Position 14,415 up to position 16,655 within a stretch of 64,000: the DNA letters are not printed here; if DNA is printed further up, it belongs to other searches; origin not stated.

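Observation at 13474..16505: Candidate undescribed cassette: exported six-cysteine peptide + CxxC oxidoreductase + unusual glycosyltransferase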

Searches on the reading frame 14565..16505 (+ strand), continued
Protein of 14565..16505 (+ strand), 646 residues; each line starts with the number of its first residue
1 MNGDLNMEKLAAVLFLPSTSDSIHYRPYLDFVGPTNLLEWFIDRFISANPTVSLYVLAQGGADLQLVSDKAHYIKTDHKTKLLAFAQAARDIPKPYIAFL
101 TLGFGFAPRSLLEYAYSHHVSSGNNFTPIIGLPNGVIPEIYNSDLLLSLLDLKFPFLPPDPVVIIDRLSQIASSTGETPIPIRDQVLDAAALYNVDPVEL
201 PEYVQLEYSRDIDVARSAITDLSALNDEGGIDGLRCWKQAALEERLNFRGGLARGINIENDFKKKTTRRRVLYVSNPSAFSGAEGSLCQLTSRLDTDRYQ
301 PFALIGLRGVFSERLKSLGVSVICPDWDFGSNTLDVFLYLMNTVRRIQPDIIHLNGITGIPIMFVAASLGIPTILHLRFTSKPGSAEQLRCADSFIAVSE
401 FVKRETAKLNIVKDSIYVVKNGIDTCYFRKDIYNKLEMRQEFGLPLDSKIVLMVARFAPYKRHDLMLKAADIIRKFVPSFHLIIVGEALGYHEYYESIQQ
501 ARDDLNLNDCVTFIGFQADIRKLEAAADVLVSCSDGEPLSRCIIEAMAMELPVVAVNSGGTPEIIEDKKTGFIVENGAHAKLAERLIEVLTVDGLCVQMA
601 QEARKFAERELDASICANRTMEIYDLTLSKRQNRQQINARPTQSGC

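Call 22: find_encoding_contigs(protein=P0017, flank=8000, max_places=2)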
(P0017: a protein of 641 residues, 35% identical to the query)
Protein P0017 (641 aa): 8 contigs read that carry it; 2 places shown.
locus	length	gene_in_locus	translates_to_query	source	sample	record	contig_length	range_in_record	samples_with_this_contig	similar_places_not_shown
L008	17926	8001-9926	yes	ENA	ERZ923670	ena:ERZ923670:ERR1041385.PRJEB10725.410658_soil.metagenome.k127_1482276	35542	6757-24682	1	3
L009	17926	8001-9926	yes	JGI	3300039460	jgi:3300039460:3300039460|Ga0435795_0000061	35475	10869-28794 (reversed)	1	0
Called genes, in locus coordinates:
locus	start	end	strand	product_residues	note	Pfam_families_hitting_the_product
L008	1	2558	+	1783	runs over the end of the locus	PF13415:Beta-prop_FBX42, PF24681:Kelch_KLHDC2_KLHL20_DRC7, PF13205:Big_5, PF20148:DUF6531, PF25023:TEN_YD-shell, PF05593:RHS_repeat, PF25023:TEN_YD-shell, PF05593:RHS_repeat, +3 more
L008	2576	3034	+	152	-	-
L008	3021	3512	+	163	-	-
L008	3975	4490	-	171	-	-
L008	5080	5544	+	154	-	PF07291:MauE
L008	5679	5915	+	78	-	-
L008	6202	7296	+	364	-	-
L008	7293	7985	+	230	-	PF10502:Peptidase_S26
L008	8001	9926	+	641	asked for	PF13439:Glyco_transf_4, PF20706:GT4-conflict, PF00534:Glycos_transf_1, PF13692:Glyco_trans_1_4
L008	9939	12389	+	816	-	PF12704:MacB_PCD, PF02687:FtsX, PF12704:MacB_PCD, PF02687:FtsX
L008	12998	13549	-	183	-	PF04794:YdjC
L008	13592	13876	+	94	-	-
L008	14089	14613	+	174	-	PF00501:AMP-binding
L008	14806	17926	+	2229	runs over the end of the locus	PF00668:Condensation, PF00501:AMP-binding, PF13193:AMP-binding_C, PF00550:PP-binding, PF00668:Condensation, PF00501:AMP-binding, PF13193:AMP-binding_C, PF00550:PP-binding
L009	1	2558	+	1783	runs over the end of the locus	PF13415:Beta-prop_FBX42, PF24681:Kelch_KLHDC2_KLHL20_DRC7, PF13205:Big_5, PF20148:DUF6531, PF25023:TEN_YD-shell, PF05593:RHS_repeat, PF25023:TEN_YD-shell, PF05593:RHS_repeat, +3 more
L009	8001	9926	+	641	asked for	PF13439:Glyco_transf_4, PF20706:GT4-conflict, PF00534:Glycos_transf_1, PF13692:Glyco_trans_1_4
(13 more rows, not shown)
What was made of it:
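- MauE sits beside it in L008 (call 22).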

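Call 23: find_encoding_contigs(protein=P0012, flank=8000, max_places=2)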
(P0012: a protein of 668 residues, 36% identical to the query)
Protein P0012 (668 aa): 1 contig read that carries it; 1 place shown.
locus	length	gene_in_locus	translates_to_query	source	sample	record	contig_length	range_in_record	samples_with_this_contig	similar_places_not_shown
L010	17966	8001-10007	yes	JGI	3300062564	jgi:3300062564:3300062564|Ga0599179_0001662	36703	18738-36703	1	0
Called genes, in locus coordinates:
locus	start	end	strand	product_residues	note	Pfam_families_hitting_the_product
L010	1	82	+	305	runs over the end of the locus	-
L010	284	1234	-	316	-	PF00296:Bac_luciferase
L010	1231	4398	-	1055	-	PF04738:Lant_dehydr_N, PF14028:Lant_dehydr_C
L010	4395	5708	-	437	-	PF05147:LANC_like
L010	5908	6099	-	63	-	-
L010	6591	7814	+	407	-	PF12706:Lactamase_B_2 (weak)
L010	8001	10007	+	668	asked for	PF13439:Glyco_transf_4, PF20706:GT4-conflict (weak), PF00534:Glycos_transf_1, PF13692:Glyco_trans_1_4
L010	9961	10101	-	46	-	-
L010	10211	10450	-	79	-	-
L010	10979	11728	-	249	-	PF13621:Cupin_8 (faint), PF08007:JmjC_2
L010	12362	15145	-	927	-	PF08751:TrwC, PF01443:Viral_helicase1 (faint), PF13245:AAA_19, PF13604:AAA_30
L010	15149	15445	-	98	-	-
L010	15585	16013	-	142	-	PF21983:NikA-like (weak)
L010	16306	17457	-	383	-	-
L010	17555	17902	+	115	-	PF12728:HTH_17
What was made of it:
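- It also occurs in a LanB/LanC cluster (call 23).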

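Call 24: find_encoding_contigs(protein=P0010, flank=8000, max_places=2)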
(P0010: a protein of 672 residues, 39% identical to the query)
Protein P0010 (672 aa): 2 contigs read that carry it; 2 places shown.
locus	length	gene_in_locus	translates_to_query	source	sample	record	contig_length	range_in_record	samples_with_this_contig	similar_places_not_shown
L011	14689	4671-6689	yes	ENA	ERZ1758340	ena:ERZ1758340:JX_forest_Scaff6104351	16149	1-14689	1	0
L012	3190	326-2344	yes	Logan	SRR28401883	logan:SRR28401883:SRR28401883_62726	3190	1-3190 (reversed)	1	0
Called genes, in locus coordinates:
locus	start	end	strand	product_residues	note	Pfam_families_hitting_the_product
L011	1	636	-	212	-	?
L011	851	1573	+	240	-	PF00027:cNMP_binding (weak), PF13545:HTH_Crp_2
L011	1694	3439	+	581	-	PF14306:PUA_2, PF01747:ATP-sulfurylase, PF01583:APS_kinase, PF13671:AAA_33 (weak)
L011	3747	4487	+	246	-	PF00005:ABC_tran, PF02463:SMC_N (faint), PF13304:AAA_21 (faint)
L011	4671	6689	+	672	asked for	PF13439:Glyco_transf_4, PF13579:Glyco_trans_4_4, PF20706:GT4-conflict (weak), PF00534:Glycos_transf_1, PF13692:Glyco_trans_1_4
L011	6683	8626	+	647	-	PF00158:Sigma54_activat, PF14532:Sigma54_activ_2, PF07724:AAA_2 (weak), PF07728:AAA_5 (weak), PF25601:AAA_lid_14, PF02954:HTH_8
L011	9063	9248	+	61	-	-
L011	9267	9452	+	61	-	-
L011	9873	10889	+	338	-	-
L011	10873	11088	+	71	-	-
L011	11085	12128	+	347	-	PF13186:SPASM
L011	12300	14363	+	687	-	PF03412:Peptidase_C39, PF00664:ABC_membrane, PF00005:ABC_tran, PF02463:SMC_N (faint)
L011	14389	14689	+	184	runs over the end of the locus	PF26002:Beta-barrel_AprE (faint)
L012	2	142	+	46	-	?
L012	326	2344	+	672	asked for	PF13439:Glyco_transf_4, PF13579:Glyco_trans_4_4, PF20706:GT4-conflict (weak), PF00534:Glycos_transf_1, PF13692:Glyco_trans_1_4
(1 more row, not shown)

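Call 26: predict_structure(alignment_id=A1)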
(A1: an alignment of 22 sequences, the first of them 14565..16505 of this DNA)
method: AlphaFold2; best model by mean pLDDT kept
length: 646 residues; sequences in the alignment: 22
mean_pLDDT: 89.4   pTM: 0.87
mean pLDDT of the five models: 89.4, 88.3, 88.2, 88.2, 87.9
residues with pLDDT >= 90: 451; 70-90: 148; 50-70: 33; < 50: 14
segments of 3 or more residues with pLDDT < 50: 1-3, 261-264, 640-646
pLDDT, mean of each block of 10 residues (from residue 1): 73 90 89 92 93 90 68 86 94 96 95 97 96 95 95 80 92 87 94 93 91 95 82 95 90 67 67 78 81 93 92 93 91 90 93 87 92 89 72 93 91 93 93 96 96 93 96 97 90 88 95 92 97 87 95 92 93 94 98 94 97 95 95 67 40
secondary structure, 60 per line:
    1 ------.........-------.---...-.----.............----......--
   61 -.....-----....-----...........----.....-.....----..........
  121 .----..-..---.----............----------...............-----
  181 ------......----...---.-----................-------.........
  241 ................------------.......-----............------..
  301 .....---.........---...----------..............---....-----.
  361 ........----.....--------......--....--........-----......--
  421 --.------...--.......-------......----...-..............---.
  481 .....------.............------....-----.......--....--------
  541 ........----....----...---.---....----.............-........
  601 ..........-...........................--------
elements in order: E10-15 H37-48 E53-58 H62-66 E72-75 H81-91 E96-100 H102-106 H111-121 E139-142 H143-150 H161-175 H189-192 H209-224 H232-256 E269-275 H281-292 E299-305 H310-317 E321-323 H334-347 E351-354 H360-368 E373-377 H386-391 E394-397 H400-407 E416-418 H435-441 E449-454 H463-476 E480-485 H492-504 E511-514 H520-526 E529-532 H541-548 E553-556 E571-574 H579-591 H593-610 H613-638

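Call 44: fold_search(model_id=the predicted structure, library=pdb)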
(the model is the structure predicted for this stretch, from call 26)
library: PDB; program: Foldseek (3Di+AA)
matches with E <= 10: 1841; with E <= 0.001: 629
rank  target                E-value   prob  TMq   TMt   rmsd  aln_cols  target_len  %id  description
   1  7mi0                  1.2e-24  1.00  0.50  0.81   3.5       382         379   21  Crystal Structure of Glycosyltransferase from Rickettsia africae ESF-5 (released 2021-04-28)
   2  4xso_A                5.6e-24  1.00  0.49  0.83   3.2       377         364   23  Crystal structure of apo-form Alr3699/HepE from Anabaena sp. strain PCC 7120 (released 2016-01-13)
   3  4xsu_A                3.1e-23  1.00  0.50  0.85   3.4       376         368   24  Crystal structure of Anabaena Alr3699/HepE in complex with UDP and glucose (released 2016-01-13)
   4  4xsr_B                8.5e-23  1.00  0.50  0.86   2.6       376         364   23  Crystal structure of Anabaena Alr3699/HepE in complex with UDP-glucose (released 2016-01-13)
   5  4xsp_A                9.0e-23  1.00  0.49  0.84   3.1       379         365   23  Crystal structure of Anabaena Alr3699/HepE in complex with UDP (released 2016-01-13)
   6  4xsu_B                1.9e-22  1.00  0.50  0.86   3.1       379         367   23  Crystal structure of Anabaena Alr3699/HepE in complex with UDP and glucose (released 2016-01-13)
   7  3oka_A                8.6e-21  1.00  0.45  0.72   4.5       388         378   23  Crystal structure of Corynebacterium glutamicum PimB' in complex with GDP-Man (triclinic crystal form) (released 2010-09-15)
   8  3mbo_F                9.6e-21  1.00  0.47  0.79   3.8       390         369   21  Crystal Structure of the Glycosyltransferase BaBshA bound with UDP and L-malate (released 2010-09-29)
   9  2jjm_A                1.2e-20  1.00  0.48  0.84   2.9       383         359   22  Crystal Structure of a family GT4 glycosyltransferase from Bacillus anthracis ORF BA1558. (released 2008-08-05)
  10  3mbo_D                1.3e-20  1.00  0.48  0.80   4.0       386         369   21  Crystal Structure of the Glycosyltransferase BaBshA bound with UDP and L-malate (released 2010-09-29)
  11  3mbo_C                2.0e-20  1.00  0.49  0.82   2.9       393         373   22  Crystal Structure of the Glycosyltransferase BaBshA bound with UDP and L-malate (released 2010-09-29)
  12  6tvp_A                2.5e-20  1.00  0.47  0.76   4.2       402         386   23  Structure of Mycobacterium smegmatis alpha-maltose-1-phosphate synthase GlgM (released 2020-04-22)
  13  3mbo_A                4.5e-20  1.00  0.49  0.83   3.2       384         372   22  Crystal Structure of the Glycosyltransferase BaBshA bound with UDP and L-malate (released 2010-09-29)
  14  3c4q_B                5.7e-20  1.00  0.47  0.75   3.9       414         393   19  Structure of the retaining glycosyltransferase MshA : The first step in mycothiol biosynthesis. Organism : Corynebacte (released 2008-04-01)
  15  6tvp_B                7.5e-20  1.00  0.44  0.69   5.1       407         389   22  Structure of Mycobacterium smegmatis alpha-maltose-1-phosphate synthase GlgM (released 2020-04-22)
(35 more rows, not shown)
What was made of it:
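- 15366..16505 (+): GT4 (GT-B) glycosyltransferase domain with E-x7-E at 16173-16199. Foldseek matches HepE, BshA, PimB' and MshA with target TM 0.8-0.86 (call 44).
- On Glycocin biosynthetic locus: The best structural matches are GT4 GT-B enzymes (call 44).
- On GT4 retaining glycosyltransferases (GT-B): Foldseek target TM is 0.81-0.86 to 7mi0, HepE and BshA (call 44).
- The nearest structural relatives of the GT4 domain act on small molecules, lipids or glycans: HepE, BshA, PimB' and PglA (call 44).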

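Call 47: find_related_loci(query=A1, collection=genome_contigs, flank=10000)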
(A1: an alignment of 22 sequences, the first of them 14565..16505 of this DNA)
Query A1 (646 aa) in genome_contigs; peptide patterns used: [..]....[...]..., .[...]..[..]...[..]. (x = any residue, [..] = any of these).
58 stretches matched a pattern; 25 encode a relative of the query (tblastn E <= 1e-3); 23 distinct loci.
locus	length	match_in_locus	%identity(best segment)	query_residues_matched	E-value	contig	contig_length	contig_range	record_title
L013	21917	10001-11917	38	9-625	5e-139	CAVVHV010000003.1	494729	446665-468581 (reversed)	MAG: uncultured Acidobacteriota bacterium isolate MFD02840.bin.2.108 genome assembly, contig: contig_14468, whole genome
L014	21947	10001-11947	37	10-634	1e-127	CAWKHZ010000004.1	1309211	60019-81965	MAG: uncultured Acidobacteriota bacterium isolate MFD02840.bin.1.73 genome assembly, contig: contig_15483, whole genome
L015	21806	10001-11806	38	10-591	3e-123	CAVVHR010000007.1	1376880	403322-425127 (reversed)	MAG: uncultured Acidobacteriota bacterium isolate MFD02840.bin.2.217 genome assembly, contig: contig_25057, whole genome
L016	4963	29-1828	35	37-625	6e-101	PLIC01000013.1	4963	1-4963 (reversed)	MAG: Acidobacteriaceae bacterium isolate bog_202 73.20110800_S1M.27_contig_43423, whole genome shotgun sequence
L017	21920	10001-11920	35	5-633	3e-115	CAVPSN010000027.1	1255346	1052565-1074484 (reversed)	MAG: Bryobacterales bacterium isolate MFD00031.bin.2.181 genome assembly, contig: contig_7543, whole genome shotgun sequ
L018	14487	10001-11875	34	10-629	5e-98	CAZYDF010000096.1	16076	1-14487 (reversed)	MAG TPA_asm: uncultured Terracidiphilus sp. isolate binchicken_co3_510 genome assembly, contig: NODE_11752_length_16076_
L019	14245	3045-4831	41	34-629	7e-103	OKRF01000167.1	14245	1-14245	Solibacteraceae bacterium SbA3 strain Peat soil MAG SbA3 genome assembly, contig: SBA3_Contig_249, whole genome shotgun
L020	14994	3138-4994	33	9-629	2e-99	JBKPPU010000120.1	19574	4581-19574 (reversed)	MAG: Acidobacteriota bacterium isolate GS_EKS_MAG_00094 GS_EKS_000001966525, whole genome shotgun sequence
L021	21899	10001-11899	33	10-639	4e-99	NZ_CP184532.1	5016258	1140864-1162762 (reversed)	Telmatobacter bradus strain DSM 23630 chromosome, complete genome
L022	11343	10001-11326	36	10-428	1e-79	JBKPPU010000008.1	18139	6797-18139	MAG: Acidobacteriota bacterium isolate GS_EKS_MAG_00094 GS_EKS_000003840154, whole genome shotgun sequence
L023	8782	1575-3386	31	14-636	1e-78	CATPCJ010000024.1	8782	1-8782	MAG: uncultured Bryobacteraceae bacterium isolate COA_Bin_11_1 genome assembly, contig: co_assembly_000000115796, whole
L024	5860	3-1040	38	284-629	6e-76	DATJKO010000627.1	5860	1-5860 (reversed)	MAG TPA_asm: Pyrinomonadaceae bacterium isolate SMAG_U15595 k141_638074, whole genome shotgun sequence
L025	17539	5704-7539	29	20-622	2e-70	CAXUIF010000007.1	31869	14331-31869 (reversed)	MAG TPA_asm: uncultured Acidobacteriaceae bacterium isolate public_SRR14722090_metawrap_bin.3 genome assembly, contig: p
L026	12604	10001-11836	30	13-624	2e-69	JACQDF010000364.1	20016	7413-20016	MAG: Acidobacteria bacterium isolate NC_groundwater_987_Pr1_S-0.65um_63_17 Montesol18_Sp65_coassembly_scaffold_1573691,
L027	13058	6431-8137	27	56-624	5e-52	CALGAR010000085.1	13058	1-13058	MAG TPA_asm: uncultured Bryobacterales bacterium isolate SRR4028140_bin.15_CONCOCT_v1.1_MAG genome assembly, contig: ERZ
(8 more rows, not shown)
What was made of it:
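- Tried and rejected: The full-length alignment worked (call 47).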

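Call 53: search_protein_families(library=pfam, proteins=[L017:7716-8750:-, L017:7231-7728:-, L017:8752-9318:-, L008:6202-7296:+, L026:8460-9944:+, L025:3630-5183:+, L025:2615-3667:-, L027:4385-5227:+, L027:5584-6153:+, L026:7365-7874:+], max_evalue=0.01)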
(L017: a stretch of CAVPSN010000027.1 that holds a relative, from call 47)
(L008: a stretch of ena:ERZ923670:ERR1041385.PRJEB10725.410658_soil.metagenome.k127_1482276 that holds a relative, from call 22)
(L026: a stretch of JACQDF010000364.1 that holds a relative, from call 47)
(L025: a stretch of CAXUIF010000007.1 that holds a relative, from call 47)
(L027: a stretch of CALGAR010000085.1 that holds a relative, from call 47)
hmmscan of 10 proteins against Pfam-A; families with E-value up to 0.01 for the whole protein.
L017:7716-8750:- (344 aa): 0 families

L017:7231-7728:- (165 aa): 0 families

L017:8752-9318:- (188 aa): 3 families
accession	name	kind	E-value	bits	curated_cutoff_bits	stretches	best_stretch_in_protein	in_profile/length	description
PF13098.12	Thioredoxin_2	-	5.3e-05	23.9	27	1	72-164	8-96/104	Thioredoxin-like domain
PF13905.12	Thioredoxin_8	-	0.00011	22.9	27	1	73-155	5-94/94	Thioredoxin-like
PF08534.16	Redoxin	-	0.00014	22.1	26.6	1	73-162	31-135/148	Redoxin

L008:6202-7296:+ (364 aa): 0 families

L026:8460-9944:+ (494 aa): 0 families

L025:3630-5183:+ (517 aa): 0 families

L025:2615-3667:- (350 aa): 1 family
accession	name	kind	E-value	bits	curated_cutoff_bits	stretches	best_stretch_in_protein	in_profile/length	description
PF12543.13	DUF3738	-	4.7e-47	161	22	1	139-343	2-189/190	Protein of unknown function (DUF3738)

L027:4385-5227:+ (280 aa): 2 families
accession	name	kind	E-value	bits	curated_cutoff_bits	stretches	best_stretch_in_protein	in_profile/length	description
PF12833.13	HTH_18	-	7.8e-21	74.6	33.6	1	176-254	1-79/80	Helix-turn-helix domain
PF00165.29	HTH_AraC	-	7.9e-08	32.7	26.6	1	215-253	1-41/42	Bacterial regulatory helix-turn-helix proteins, AraC family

L027:5584-6153:+ (189 aa): 4 families
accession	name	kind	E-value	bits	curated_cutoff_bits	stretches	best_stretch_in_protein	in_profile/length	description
PF00578.27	AhpC-TSA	-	9.7e-08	32.4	26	1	48-160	1-122/124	AhpC/TSA family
PF08534.16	Redoxin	-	0.00023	21.4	26.6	1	47-160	1-129/148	Redoxin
PF13098.12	Thioredoxin_2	-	0.00061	20.5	27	1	72-172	5-100/104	Thioredoxin-like domain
PF13905.12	Thioredoxin_8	-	0.0018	19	27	1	73-159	2-94/94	Thioredoxin-like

L026:7365-7874:+ (169 aa): 0 families

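Call 61: find_encoding_contigs(protein=P0002, flank=6000, max_places=2)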
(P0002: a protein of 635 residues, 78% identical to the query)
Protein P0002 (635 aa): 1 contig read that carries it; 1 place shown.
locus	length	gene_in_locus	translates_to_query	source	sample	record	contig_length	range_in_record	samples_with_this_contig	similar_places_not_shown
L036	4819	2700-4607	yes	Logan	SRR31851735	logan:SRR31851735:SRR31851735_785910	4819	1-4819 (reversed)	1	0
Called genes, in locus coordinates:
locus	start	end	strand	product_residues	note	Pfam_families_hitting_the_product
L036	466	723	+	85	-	-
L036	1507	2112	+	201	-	-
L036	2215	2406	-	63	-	-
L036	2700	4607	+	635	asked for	PF13439:Glyco_transf_4, PF00534:Glycos_transf_1, PF13692:Glyco_trans_1_4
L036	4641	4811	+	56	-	-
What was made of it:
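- The same three-gene unit without a permease is also all that L036 shows on its 4.8-kb contig (call 61).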
